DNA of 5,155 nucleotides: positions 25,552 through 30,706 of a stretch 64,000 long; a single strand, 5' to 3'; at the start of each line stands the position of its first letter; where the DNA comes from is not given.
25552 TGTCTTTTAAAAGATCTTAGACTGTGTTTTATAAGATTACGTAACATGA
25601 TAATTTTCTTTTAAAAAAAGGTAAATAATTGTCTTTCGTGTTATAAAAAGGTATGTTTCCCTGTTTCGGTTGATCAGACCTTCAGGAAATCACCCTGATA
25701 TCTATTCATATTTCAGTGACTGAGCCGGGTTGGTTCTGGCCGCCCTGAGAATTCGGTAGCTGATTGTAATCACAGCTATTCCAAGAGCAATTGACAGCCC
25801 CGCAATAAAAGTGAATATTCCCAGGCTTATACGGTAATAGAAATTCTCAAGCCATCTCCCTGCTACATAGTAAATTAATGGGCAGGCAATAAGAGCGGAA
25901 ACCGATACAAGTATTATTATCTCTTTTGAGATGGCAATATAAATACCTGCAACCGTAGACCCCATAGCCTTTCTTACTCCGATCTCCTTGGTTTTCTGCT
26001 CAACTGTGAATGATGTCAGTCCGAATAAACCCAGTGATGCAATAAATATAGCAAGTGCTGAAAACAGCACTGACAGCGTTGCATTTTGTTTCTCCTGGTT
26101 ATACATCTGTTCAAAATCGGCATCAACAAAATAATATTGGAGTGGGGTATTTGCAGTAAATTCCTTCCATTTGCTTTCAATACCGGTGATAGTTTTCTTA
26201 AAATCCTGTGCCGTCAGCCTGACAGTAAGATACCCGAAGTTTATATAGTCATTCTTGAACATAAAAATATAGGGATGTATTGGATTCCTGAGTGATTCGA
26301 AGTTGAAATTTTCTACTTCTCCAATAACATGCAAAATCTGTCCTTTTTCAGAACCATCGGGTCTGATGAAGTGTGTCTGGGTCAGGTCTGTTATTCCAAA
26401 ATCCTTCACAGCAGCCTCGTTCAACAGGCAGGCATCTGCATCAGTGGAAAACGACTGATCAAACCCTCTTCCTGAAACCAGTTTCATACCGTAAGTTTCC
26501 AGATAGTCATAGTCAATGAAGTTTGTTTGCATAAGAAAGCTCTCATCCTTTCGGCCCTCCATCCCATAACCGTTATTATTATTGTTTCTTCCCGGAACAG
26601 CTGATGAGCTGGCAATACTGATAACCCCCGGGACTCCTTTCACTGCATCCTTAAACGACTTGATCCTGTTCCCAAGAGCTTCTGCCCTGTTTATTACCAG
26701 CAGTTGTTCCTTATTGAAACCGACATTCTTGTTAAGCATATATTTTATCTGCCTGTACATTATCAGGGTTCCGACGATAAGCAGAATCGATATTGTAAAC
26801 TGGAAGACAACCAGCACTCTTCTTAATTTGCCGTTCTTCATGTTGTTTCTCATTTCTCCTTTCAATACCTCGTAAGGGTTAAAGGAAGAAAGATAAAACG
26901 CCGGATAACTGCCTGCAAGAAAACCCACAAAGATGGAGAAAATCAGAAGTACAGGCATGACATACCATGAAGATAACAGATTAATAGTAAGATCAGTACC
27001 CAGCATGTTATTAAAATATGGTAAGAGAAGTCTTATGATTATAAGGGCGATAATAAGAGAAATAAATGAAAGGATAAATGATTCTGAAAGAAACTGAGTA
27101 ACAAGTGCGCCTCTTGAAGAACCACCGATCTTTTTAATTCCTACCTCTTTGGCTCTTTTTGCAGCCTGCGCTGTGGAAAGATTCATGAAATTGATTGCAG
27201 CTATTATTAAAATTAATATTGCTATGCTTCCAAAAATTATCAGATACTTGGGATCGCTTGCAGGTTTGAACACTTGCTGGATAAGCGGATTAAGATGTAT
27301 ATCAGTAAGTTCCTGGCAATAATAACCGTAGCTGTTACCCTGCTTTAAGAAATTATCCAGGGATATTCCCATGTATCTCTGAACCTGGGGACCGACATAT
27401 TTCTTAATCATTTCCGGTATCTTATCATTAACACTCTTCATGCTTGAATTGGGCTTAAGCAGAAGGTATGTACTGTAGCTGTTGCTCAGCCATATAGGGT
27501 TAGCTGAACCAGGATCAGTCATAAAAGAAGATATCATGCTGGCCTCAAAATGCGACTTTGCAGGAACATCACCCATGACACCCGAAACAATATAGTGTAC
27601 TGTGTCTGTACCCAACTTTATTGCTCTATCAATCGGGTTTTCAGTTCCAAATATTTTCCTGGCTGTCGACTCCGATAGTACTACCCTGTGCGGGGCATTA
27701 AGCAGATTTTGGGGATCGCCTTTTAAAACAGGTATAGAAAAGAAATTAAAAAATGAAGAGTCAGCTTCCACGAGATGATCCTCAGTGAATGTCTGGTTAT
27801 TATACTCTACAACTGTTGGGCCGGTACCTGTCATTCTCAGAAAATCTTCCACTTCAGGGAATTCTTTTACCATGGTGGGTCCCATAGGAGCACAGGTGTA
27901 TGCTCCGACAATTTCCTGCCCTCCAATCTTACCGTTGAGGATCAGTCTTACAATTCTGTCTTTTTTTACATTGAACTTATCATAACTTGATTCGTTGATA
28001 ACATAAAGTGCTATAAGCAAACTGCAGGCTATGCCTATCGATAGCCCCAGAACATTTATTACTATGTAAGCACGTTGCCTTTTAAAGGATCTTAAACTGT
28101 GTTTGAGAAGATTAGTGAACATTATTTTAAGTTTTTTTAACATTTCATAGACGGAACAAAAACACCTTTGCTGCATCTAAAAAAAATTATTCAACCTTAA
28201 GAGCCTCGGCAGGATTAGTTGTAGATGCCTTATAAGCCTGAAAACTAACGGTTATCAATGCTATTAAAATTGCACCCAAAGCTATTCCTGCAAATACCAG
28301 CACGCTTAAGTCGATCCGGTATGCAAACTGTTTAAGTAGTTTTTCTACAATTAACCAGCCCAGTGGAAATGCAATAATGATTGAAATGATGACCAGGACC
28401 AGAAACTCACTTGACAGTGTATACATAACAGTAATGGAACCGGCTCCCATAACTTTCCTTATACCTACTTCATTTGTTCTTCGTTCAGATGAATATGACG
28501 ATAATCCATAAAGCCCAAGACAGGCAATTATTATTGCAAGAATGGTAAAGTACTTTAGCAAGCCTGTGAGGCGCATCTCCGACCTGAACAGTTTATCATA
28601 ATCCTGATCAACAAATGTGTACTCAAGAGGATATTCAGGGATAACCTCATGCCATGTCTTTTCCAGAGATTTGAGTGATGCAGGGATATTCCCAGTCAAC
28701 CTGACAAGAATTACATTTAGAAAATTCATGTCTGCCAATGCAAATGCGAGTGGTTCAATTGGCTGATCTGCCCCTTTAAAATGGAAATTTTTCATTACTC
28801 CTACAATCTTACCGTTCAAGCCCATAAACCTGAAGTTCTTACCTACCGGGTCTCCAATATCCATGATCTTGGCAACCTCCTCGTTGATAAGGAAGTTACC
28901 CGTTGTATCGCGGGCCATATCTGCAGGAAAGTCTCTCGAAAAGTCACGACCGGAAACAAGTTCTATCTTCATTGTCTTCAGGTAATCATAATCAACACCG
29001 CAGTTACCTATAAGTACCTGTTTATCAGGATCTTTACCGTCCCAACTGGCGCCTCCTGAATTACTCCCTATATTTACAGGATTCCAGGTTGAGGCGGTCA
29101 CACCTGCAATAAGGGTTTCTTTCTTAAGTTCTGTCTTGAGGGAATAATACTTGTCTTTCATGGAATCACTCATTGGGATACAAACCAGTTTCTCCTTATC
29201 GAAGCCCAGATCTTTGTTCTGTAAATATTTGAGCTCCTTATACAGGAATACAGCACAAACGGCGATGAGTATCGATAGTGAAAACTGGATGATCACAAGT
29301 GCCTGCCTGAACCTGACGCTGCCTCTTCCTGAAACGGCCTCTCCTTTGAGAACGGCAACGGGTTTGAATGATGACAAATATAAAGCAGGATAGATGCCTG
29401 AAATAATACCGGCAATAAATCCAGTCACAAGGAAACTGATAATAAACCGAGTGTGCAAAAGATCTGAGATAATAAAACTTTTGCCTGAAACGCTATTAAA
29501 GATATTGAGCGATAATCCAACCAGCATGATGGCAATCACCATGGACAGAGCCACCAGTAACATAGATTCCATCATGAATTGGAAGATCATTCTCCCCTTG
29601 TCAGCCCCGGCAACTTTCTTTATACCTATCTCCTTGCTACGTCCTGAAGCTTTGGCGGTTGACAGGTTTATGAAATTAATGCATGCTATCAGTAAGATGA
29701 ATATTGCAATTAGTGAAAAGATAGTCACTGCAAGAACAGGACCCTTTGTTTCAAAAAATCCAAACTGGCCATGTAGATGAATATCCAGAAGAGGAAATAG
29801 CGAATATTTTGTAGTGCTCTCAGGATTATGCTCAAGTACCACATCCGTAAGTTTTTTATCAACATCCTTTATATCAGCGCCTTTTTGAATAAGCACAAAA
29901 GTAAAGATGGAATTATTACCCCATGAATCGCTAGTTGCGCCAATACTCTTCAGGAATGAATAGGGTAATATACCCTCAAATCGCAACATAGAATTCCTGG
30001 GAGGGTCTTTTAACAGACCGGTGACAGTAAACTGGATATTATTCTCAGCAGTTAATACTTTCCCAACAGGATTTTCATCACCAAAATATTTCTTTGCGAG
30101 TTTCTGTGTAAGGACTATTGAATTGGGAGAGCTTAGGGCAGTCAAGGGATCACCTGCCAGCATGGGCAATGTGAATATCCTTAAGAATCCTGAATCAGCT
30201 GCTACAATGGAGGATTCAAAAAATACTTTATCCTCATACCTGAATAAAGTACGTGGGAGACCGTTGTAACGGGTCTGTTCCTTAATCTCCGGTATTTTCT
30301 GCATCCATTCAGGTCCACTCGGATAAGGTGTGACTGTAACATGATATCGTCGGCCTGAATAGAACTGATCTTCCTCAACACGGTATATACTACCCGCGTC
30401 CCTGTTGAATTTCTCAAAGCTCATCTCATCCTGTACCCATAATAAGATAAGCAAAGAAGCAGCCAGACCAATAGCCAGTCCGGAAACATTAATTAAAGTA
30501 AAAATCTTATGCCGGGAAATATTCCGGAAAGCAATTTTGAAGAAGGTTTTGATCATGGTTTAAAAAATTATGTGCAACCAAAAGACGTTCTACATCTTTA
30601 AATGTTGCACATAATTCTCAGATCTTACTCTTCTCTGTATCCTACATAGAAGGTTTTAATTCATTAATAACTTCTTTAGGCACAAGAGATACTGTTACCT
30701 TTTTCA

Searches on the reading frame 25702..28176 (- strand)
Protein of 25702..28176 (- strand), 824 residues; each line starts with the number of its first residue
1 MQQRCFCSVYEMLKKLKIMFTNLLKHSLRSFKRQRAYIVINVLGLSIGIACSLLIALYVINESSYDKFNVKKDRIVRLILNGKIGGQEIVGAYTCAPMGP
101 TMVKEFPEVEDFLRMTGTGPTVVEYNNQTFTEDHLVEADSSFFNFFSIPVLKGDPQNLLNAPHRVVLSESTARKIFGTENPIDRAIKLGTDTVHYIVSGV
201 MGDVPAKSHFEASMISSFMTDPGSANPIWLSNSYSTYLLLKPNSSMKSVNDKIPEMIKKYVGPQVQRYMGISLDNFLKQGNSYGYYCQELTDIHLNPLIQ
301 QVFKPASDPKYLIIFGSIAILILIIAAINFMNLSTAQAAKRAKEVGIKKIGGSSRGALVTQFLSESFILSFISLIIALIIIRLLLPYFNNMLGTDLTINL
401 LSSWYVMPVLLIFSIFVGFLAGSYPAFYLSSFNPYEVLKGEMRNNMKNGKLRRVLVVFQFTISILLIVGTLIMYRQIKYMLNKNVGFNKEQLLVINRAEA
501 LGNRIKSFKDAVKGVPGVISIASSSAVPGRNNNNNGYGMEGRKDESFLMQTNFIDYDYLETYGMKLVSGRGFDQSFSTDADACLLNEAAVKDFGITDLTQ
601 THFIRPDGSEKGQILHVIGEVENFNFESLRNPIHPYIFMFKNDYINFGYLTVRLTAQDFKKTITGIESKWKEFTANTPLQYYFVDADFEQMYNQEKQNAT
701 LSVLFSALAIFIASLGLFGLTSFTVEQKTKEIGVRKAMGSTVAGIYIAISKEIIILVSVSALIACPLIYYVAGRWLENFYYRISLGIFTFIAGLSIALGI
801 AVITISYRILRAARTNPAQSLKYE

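Call 44: search_protein_families(library=pfam, proteins=[window:25702-28176:-], max_evalue=0.001)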
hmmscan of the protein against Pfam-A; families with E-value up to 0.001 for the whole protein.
window:25702-28176:- (824 aa): 2 families
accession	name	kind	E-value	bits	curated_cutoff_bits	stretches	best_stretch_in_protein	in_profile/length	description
PF02687.27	FtsX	-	3.1e-25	89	25.5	2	317-434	2-120/120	FtsX-like permease C-terminal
PF12704.14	MacB_PCD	-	1.2e-24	88.1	27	1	39-254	2-205/207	MacB-like periplasmic core domain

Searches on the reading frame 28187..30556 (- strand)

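Call 44: search_protein_families(library=pfam, proteins=[window:28187-30556:-], max_evalue=0.001)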
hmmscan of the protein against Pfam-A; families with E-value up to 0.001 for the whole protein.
window:28187-30556:- (789 aa): 2 families
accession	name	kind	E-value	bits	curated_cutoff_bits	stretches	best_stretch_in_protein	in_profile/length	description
PF12704.14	MacB_PCD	-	8.9e-31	108.2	27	2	20-238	1-206/207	MacB-like periplasmic core domain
PF02687.27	FtsX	-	3.2e-22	79.2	25.5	2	282-398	2-119/120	FtsX-like permease C-terminal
